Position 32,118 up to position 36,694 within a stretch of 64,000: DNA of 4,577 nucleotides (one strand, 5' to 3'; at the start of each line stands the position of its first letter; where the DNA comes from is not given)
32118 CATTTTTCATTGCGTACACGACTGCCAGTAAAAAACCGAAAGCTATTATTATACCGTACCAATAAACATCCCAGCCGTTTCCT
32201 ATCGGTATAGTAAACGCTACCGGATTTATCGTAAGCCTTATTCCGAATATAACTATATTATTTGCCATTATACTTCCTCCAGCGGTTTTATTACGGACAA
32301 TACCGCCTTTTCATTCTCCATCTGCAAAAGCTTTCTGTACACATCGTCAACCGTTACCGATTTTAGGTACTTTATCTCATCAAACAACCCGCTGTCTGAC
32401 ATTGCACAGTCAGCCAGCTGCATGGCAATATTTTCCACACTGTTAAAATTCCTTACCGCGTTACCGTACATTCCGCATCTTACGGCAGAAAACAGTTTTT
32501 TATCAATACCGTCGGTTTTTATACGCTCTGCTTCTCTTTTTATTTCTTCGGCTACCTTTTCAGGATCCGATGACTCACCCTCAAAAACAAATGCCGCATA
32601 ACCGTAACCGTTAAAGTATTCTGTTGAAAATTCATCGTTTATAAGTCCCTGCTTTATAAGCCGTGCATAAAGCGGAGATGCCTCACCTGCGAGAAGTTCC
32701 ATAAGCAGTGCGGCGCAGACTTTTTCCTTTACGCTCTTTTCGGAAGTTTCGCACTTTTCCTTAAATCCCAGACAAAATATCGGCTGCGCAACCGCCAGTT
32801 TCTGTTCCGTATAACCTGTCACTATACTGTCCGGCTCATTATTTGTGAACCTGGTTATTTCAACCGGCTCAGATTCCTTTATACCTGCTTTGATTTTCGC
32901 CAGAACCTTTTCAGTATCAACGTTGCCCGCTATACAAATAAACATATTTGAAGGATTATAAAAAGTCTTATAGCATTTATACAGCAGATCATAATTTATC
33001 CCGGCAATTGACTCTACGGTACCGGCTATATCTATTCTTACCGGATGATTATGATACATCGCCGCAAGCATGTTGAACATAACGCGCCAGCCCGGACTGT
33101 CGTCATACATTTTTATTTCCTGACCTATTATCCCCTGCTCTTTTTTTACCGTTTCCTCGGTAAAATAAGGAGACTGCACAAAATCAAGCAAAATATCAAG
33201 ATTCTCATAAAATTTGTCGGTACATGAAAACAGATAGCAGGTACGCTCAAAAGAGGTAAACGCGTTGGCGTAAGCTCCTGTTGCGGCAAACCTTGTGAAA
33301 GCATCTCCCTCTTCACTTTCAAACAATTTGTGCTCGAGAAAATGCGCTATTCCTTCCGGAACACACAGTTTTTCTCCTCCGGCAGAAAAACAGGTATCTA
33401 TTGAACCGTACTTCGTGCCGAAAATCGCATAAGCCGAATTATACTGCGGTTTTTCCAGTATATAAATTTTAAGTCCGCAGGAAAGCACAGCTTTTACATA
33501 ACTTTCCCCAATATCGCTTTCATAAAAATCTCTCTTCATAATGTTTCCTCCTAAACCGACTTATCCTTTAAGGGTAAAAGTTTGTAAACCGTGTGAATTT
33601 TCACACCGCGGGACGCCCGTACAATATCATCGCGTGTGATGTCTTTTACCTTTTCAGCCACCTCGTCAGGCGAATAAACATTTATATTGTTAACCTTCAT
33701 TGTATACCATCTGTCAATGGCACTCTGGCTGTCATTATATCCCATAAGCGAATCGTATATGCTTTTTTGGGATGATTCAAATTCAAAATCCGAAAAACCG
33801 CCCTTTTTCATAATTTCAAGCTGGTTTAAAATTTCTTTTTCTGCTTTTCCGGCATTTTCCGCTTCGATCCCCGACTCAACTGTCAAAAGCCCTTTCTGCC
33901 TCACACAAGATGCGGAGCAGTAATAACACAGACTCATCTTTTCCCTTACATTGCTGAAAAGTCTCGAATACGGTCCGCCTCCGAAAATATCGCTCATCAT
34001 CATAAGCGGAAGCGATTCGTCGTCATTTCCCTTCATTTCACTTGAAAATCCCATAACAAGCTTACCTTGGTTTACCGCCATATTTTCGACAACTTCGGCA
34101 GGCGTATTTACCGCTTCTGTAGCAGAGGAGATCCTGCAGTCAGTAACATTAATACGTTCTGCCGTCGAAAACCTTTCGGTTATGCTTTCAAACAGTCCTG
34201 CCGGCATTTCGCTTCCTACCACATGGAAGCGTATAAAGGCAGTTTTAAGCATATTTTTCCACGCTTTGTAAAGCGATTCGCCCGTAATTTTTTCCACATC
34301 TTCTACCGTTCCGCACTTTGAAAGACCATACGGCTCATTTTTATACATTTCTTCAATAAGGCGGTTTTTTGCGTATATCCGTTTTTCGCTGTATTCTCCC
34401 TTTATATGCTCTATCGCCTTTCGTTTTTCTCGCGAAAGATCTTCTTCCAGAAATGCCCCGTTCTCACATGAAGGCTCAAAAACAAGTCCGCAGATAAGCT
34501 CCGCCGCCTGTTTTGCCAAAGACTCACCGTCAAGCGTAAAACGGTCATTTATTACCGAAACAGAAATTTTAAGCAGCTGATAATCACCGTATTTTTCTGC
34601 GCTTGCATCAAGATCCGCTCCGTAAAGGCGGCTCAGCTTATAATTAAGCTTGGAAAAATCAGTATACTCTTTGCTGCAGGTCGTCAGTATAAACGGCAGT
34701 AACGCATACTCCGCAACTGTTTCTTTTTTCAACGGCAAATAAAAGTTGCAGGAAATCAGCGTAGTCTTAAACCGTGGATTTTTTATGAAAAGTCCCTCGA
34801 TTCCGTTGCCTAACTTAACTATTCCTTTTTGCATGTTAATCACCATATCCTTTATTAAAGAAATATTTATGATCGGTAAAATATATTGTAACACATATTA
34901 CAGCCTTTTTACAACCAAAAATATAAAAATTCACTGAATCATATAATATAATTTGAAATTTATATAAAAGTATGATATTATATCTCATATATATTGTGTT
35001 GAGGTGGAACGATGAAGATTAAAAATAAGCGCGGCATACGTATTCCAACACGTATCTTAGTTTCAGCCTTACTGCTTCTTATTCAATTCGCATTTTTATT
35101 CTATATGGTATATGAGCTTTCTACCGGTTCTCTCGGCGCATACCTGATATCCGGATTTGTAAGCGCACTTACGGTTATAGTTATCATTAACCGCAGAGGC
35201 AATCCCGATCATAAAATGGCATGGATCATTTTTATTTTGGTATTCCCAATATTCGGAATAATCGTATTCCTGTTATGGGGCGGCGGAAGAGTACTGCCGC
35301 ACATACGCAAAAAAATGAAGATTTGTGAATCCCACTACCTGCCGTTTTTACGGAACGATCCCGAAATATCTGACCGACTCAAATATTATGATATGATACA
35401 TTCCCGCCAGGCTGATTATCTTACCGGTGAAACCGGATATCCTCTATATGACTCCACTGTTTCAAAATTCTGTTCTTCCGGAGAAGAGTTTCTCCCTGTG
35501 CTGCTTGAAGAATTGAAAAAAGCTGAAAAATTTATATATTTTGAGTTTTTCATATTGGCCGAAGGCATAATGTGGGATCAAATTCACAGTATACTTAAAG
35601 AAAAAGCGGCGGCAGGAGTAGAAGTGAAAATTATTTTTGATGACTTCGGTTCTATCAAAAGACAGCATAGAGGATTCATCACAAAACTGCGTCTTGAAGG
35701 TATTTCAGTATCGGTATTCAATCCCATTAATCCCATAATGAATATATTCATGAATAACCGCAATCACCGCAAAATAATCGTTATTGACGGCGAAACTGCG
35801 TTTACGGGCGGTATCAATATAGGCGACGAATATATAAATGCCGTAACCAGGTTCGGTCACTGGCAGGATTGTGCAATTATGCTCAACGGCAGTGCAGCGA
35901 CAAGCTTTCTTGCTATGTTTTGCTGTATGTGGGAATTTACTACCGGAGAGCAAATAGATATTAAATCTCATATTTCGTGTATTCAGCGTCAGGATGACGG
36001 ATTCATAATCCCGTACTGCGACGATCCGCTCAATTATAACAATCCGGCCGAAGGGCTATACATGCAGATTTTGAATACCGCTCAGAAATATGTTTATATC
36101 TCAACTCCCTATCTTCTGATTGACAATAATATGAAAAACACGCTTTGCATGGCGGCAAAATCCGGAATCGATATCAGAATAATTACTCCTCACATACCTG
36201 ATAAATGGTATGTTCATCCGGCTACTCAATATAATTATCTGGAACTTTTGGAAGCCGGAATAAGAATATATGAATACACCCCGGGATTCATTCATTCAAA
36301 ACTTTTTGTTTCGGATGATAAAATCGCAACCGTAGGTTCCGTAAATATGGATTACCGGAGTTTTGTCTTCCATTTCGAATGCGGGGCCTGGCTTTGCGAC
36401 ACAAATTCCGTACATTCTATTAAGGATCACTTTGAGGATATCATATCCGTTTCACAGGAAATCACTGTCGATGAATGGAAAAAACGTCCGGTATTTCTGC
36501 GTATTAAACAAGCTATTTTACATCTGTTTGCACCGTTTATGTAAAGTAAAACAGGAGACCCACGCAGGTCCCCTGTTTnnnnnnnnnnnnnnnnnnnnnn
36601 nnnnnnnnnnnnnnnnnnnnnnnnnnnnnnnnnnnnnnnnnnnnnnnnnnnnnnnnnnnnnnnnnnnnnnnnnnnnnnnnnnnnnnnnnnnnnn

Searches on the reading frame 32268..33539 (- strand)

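Call 7: search_protein_families(library=pfam, proteins=[window:32268-33539:-], max_evalue=0.001)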
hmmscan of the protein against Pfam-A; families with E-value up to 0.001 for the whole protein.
window:32268-33539:- (423 aa): 2 families
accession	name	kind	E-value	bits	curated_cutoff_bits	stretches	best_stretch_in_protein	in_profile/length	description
PF05193.26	Peptidase_M16_C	-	1.6e-22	80.7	23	1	181-353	2-177/181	Peptidase M16 inactive domain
PF00675.25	Peptidase_M16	-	1.1e-17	64.7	22.3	1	62-174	31-148/149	Insulinase (Peptidase family M16)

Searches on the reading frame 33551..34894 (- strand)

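Call 7: search_protein_families(library=pfam, proteins=[window:33551-34894:-], max_evalue=0.001)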
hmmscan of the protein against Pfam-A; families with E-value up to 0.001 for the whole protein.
window:33551-34894:- (447 aa): 1 family
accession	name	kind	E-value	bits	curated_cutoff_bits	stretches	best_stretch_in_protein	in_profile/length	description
PF05193.26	Peptidase_M16_C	-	8.8e-24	84.8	23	1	202-377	1-179/181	Peptidase M16 inactive domain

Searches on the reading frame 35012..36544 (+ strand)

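Call 8: search_protein_families(library=pfam, proteins=[window:35012-36544:+], max_evalue=0.001)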
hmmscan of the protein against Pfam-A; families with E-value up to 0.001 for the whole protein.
window:35012-36544:+ (510 aa): 3 families
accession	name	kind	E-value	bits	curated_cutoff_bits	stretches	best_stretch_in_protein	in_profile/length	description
PF13091.12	PLDc_2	-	1.1e-42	145.5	27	2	351-477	2-131/132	PLD-like domain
PF00614.28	PLDc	-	1.5e-16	60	21.9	2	247-274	1-28/28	Phospholipase D Active site motif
PF13396.11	PLDc_N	-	3.7e-09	36.8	23.3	1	50-90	2-41/42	Phospholipase_D-nuclease N-terminal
